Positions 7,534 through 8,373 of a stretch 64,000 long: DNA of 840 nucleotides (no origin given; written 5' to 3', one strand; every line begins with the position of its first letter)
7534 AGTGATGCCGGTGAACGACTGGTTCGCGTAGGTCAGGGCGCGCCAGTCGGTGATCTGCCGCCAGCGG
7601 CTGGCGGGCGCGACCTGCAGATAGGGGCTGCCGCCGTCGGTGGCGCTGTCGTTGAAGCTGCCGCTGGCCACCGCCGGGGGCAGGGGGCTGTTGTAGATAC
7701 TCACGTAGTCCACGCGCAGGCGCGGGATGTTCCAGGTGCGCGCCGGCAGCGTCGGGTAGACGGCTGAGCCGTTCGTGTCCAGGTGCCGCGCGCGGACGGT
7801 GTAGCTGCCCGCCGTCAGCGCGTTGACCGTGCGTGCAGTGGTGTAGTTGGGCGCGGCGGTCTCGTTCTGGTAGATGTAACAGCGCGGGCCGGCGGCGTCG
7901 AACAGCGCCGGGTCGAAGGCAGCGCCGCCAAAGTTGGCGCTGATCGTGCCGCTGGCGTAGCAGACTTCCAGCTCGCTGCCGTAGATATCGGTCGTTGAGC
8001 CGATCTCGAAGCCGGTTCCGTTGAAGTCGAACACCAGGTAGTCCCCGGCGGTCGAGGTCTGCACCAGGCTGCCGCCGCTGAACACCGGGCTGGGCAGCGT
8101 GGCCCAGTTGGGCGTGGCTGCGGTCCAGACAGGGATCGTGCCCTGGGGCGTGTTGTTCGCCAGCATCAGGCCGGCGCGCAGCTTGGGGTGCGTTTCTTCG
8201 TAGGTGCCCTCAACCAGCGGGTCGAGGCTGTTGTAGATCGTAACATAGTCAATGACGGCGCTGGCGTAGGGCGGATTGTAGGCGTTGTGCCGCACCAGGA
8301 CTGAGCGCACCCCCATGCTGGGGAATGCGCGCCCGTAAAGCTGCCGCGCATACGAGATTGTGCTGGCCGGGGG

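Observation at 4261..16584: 12.3-kb gene for a 4107-aa anchored protease / beta-helix / 14-module surface protein of unassigned function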

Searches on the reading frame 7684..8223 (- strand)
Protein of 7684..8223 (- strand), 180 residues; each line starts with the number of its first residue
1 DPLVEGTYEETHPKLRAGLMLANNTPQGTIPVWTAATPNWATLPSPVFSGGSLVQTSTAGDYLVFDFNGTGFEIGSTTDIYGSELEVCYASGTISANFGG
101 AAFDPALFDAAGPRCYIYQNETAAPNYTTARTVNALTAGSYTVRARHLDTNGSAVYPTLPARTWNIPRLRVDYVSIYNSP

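Call 18: search_solved_structures(query=A1, max_evalue=10, show_alignments=2)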
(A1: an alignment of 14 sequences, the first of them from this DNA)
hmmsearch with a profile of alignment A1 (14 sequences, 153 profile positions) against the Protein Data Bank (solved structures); distinct sequences matched with E-value up to 10: 1.
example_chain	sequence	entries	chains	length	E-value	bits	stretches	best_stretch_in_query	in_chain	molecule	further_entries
30yz_W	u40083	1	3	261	0.17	15.4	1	42-127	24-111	receptor-binding protein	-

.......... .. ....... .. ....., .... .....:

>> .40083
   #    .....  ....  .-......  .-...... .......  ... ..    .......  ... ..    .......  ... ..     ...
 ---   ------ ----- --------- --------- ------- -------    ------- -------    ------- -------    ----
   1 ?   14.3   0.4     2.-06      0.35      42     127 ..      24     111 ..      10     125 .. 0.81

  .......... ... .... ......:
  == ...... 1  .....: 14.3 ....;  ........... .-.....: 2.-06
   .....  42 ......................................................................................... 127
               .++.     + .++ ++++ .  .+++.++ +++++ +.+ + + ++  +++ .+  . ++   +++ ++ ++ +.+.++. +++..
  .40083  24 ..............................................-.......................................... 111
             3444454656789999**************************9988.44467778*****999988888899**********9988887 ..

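Call 24: search_protein_families(library=pfam, alignment_id=A1, max_evalue=10)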
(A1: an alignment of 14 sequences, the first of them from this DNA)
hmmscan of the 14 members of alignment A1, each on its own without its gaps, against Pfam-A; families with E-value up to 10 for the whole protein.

A. member 1, seq(180 aa): 1 family
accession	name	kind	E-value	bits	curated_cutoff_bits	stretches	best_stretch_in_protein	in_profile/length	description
PF07495.19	Y_Y_Y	-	0.14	12.5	26.6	1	125-157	25-56/65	Y_Y_Y domain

B. families by the number of members that match (of 14 scanned): 2 families
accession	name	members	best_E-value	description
PF07495.19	Y_Y_Y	1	0.14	Y_Y_Y domain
PF13482.12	RNase_H_2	1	0.23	RNase_H superfamily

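Call 25: search_protein_representatives(alignment_id=A1)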
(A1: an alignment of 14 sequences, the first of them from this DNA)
Query: 14 sequences, 153 profile positions. Proteins with E-value up to 0.001 (for the whole library): 456; up to 1e-10: 165; up to 1e-30: 81. The best 150 are listed.
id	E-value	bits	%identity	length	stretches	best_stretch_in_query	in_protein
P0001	0.0e+00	1407.5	-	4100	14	3-152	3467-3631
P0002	1.2e-243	814.8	-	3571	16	2-152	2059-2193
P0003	2.5e-204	687.0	-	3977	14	3-152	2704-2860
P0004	4.8e-200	673.1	-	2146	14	2-151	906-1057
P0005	3.1e-194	654.2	-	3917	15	2-152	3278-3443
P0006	1.5e-190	642.3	-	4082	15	4-152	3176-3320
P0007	1.4e-189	639.2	-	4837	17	24-152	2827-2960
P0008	2.9e-187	631.6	-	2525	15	1-151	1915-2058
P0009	1.1e-182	616.7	-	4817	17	23-152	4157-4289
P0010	1.0e-180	610.4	-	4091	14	2-151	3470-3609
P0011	5.7e-179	604.7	-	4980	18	32-152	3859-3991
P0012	2.8e-174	589.4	-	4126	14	4-152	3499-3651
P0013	6.8e-174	588.2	-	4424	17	2-137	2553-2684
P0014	1.2e-173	587.4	-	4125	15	3-152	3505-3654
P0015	1.8e-171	580.3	-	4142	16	2-152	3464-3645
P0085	1.1e-29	119.9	-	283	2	3-152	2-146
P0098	2.3e-24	102.7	-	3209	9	5-150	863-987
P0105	8.8e-23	97.5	-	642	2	4-151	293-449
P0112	2.2e-20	89.7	-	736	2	2-152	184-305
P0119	4.0e-18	82.4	-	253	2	3-150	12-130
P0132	1.6e-14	70.7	-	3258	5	3-152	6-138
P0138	1.9e-13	67.2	-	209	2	4-149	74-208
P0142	3.5e-13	66.4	-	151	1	19-133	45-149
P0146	1.3e-12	64.5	-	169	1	4-150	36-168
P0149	2.9e-12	63.3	-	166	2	9-150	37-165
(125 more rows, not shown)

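Call 42: predict_structure(alignment_id=A1)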
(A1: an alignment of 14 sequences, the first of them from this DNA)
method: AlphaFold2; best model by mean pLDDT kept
length: 180 residues; sequences in the alignment: 14
mean_pLDDT: 70.1   pTM: 0.72
mean pLDDT of the five models: 70.1, 67.1, 66.0, 65.5, 59.7
residues with pLDDT >= 90: 28; 70-90: 66; 50-70: 62; < 50: 24
segments of 3 or more residues with pLDDT < 50: 16-35
pLDDT, mean of each block of 10 residues (from residue 1): 89 51 34 55 71 68 88 80 78 70 61 71 68 92 82 56 60 88
secondary structure, 60 per line:
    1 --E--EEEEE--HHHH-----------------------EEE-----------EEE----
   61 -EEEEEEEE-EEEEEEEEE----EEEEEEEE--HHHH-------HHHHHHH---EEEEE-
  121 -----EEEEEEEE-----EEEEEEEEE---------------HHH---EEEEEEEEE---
elements in order: E6-10 H13-16 E40-42 E54-56 E62-69 E71-79 E84-91 H94-97 H105-111 E115-119 E126-133 E139-147 E169-177

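Call 45: fold_search(model_id=the predicted structure, library=pdb)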
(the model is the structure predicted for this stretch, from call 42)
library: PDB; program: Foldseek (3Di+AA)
matches with E <= 10: 1344; with E <= 0.001: 0
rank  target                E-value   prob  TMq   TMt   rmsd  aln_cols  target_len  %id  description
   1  5la0                  1.8e-03  1.00  0.35  0.15   8.9       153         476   10  The mechanism by which arabinoxylanases can recognise highly decorated xylans (released 2016-08-31)
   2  5la1                  2.1e-03  1.00  0.34  0.15   8.5       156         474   11  The mechanism by which arabinoxylanases can recognise highly decorated xylans (released 2016-08-31)
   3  5la2_A                3.3e-03  0.99  0.34  0.15   8.8       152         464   10  The mechanism by which arabinoxylanases can recognise highly decorated xylans (released 2016-08-31)
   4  3nqh                  3.5e-03  1.00  0.42  0.18   6.8       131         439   12  Crystal structure of a glycosyl hydrolase (BT_2959) from BACTEROIDES THETAIOTAOMICRON VPI-5482 at 2.11 A resolution (released 2010-07-28)
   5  5fax_A                3.5e-03  0.96  0.28  0.14   6.9       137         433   14  Structure of subtilase SubHal from Bacillus halmapalus (released 2016-05-18)
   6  5by3                  3.7e-03  1.00  0.36  0.10   4.7       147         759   10  A novel family GH115 4-O-Methyl-alpha-glucuronidase, BtGH115A, with specificity for decorated arabinogalactans (released 2015-07-22)
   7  5g56                  3.7e-03  1.00  0.31  0.09   4.9       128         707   12  THE TETRA-MODULAR CELLULOSOMAL ARABINOXYLANASE CtXyl5A STRUCTURE AS REVEALED BY X-RAY CRYSTALLOGRAPHY (released 2016-06-29)
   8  1gmm                  4.7e-03  1.00  0.36  0.47   3.9       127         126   14  Carbohydrate binding module CBM6 from xylanase U Clostridium thermocellum (released 2001-11-28)
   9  6hfz_C                5.5e-03  1.00  0.42  0.22   4.8       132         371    9  Crystal structure of a two-domain esterase (CEX) active on acetylated mannans (released 2019-09-11)
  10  6hh9_C                5.5e-03  1.00  0.40  0.21   5.4       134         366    9  Crystal structure of a two-domain esterase (CEX) active on acetylated mannans co-crystallized with mannopentaose (released 2019-09-11)
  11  5la2_B                6.9e-03  1.00  0.34  0.15   5.4       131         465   11  The mechanism by which arabinoxylanases can recognise highly decorated xylans (released 2016-08-31)
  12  6hh9_B                7.3e-03  1.00  0.46  0.24   5.6       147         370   10  Crystal structure of a two-domain esterase (CEX) active on acetylated mannans co-crystallized with mannopentaose (released 2019-09-11)
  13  2w1w_B                8.7e-03  0.99  0.34  0.44   7.9       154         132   11  Native structure of a family 35 carbohydrate binding module from Clostridium thermocellum (released 2009-01-20)
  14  1wmd                  9.2e-03  0.97  0.32  0.15   6.3       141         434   13  Crystal Structure of alkaline serine protease KP-43 from Bacillus sp. KSM-KP43 (1.30 angstrom, 100 K) (released 2004-09-14)
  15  1uxz_A                1.0e-02  0.90  0.32  0.41  10.5       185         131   15  Carbohydrate binding module (CBM6cm-2) from Cellvibrio mixtus lichenase 5A (released 2004-03-11)
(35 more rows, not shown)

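Call 67: search_protein_families(library=pfam, proteins=[P0132, P0098, P0085, P0119, P0138, P0142, P0146, P0149, P0112, P0105], max_evalue=0.01)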
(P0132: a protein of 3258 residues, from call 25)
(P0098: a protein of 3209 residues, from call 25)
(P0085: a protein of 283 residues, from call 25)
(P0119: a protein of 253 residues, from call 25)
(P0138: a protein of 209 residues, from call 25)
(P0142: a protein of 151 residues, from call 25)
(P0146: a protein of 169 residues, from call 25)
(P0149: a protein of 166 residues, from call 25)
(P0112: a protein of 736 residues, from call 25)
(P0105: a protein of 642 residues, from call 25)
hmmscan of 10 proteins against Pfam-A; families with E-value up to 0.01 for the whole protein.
P0132 (3258 aa): 16 families
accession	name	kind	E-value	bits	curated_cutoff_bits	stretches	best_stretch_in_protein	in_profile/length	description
PF00041.27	fn3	-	1.9e-34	118.2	25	4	1627-1710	2-82/84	Fibronectin type III domain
PF18911.6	PKD_4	-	1.1e-29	102.8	27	2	2113-2193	3-85/85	PKD domain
PF02368.24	Big_2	-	2.5e-26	91.9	22.8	2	1440-1518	1-79/79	Bacterial Ig-like domain (group 2)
PF05345.18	He_PIG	-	3.1e-19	69.7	24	3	2893-2975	2-92/96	Putative Ig domain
PF00801.26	PKD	-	1.5e-14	54.2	23.5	2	2119-2190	7-78/80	PKD domain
PF17963.7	Big_9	-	6.9e-13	49.7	23.6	2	2993-3095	6-89/89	Bacterial Ig domain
PF17996.7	CE2_N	-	8.5e-12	45.5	27.9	0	633-706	17-86/108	Carbohydrate esterase 2 N-terminal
PF25788.1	Ig_Rha78A_N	-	4e-06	27.5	27.4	0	2059-2105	53-99/105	Rha78A-like, N-terminal immunoglobulin domain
PF22352.2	K319L-like_PKD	-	1.9e-05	25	27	1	2118-2193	1-84/84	K319L-like, PKD domain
PF17892.7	Cadherin_5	-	3.2e-05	24.1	26.5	1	3061-3097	62-98/98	Cadherin-like domain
PF22359.2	Big-like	-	0.0014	19.3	27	1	1481-1519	9-47/48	Bacterial Ig-like domain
PF16323.11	DUF4959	-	0.0027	18.4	32.9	0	1618-1706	12-100/106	Domain of unknown function (DUF4959)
PF19906.4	CGDB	-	0.003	17.8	27.6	0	447-470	84-107/112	C-glycoside deglycosidase beta subunit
PF25641.1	Head_fiber_dimeric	-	0.0065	16.7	30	0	2259-2286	7-34/61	Head fiber dimeric protein-like domain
PF19077.6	Big_13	-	0.0084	17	27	0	1556-1621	38-101/102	Bacterial Ig-like domain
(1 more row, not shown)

P0098 (3209 aa): 21 families
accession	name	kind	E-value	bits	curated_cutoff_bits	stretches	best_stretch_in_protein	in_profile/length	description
PF13205.12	Big_5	-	1.1e-42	145.5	23.6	2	2218-2320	1-105/105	Bacterial Ig-like domain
PF17963.7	Big_9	-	2.4e-32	112.1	23.6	3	2954-3044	3-89/89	Bacterial Ig domain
PF00041.27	fn3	-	3.5e-30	104.5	25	3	529-606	1-70/84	Fibronectin type III domain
PF17892.7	Cadherin_5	-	6.3e-26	90.5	26.5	2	2955-3045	5-97/98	Cadherin-like domain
PF18911.6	PKD_4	-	1.6e-25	89.4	27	3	2849-2904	1-56/85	PKD domain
PF17996.7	CE2_N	-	4.4e-23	81.9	27.9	2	668-735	16-80/108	Carbohydrate esterase 2 N-terminal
PF17803.7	Cadherin_4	-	2.2e-20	73.4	25.1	2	2953-3014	12-71/71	Bacterial cadherin-like domain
PF18370.7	RGI_lyase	-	8.6e-10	39.3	27.8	0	1827-1887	9-70/86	Rhamnogalacturonan I lyases beta-sheet domain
PF16389.11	DUF4998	-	3.3e-07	30.5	29.1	0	998-1030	23-55/199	Domain of unknown function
PF04234.18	CopC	-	3.6e-06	28.3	23.3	0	2223-2291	3-68/92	CopC domain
PF24489.1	Ig_J_second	-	5.3e-06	26.9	27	0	815-849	49-83/105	Tip attachment protein J second Ig-like domain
PF25523.1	Ig_RIMBP2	-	0.0001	22.7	27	0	2448-2488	23-63/105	RIMBP2-like, immunoglobulin-like domain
PF00801.26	PKD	-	0.00015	22.1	23.5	1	2162-2208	29-73/80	PKD domain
PF02010.21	REJ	-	0.00028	20.1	25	0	2857-2889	90-128/452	REJ domain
PF21027.3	Sde0182_C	-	0.00041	21.3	27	0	2869-2887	3-21/83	Cellulose-binding protein Sde0182, C-terminal domain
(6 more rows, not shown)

P0085 (283 aa): 0 families

P0119 (253 aa): 1 family
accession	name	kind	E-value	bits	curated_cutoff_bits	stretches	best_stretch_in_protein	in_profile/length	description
PF17996.7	CE2_N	-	2e-06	28.2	27.9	0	174-236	20-80/108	Carbohydrate esterase 2 N-terminal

P0138 (209 aa): 0 families

P0142 (151 aa): 0 families

P0146 (169 aa): 0 families

P0149 (166 aa): 0 families

P0112 (736 aa): 1 family
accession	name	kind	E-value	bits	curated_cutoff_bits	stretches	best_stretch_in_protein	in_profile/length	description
PF17996.7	CE2_N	-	0.0068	16.9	27.9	0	80-118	18-56/108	Carbohydrate esterase 2 N-terminal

P0105 (642 aa): 2 families
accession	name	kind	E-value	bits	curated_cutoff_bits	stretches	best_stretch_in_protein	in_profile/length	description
PF17892.7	Cadherin_5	-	6e-07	29.6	26.5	1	248-289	56-97/98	Cadherin-like domain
PF17963.7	Big_9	-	3.1e-06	28.4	23.6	1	235-286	37-87/89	Bacterial Ig domain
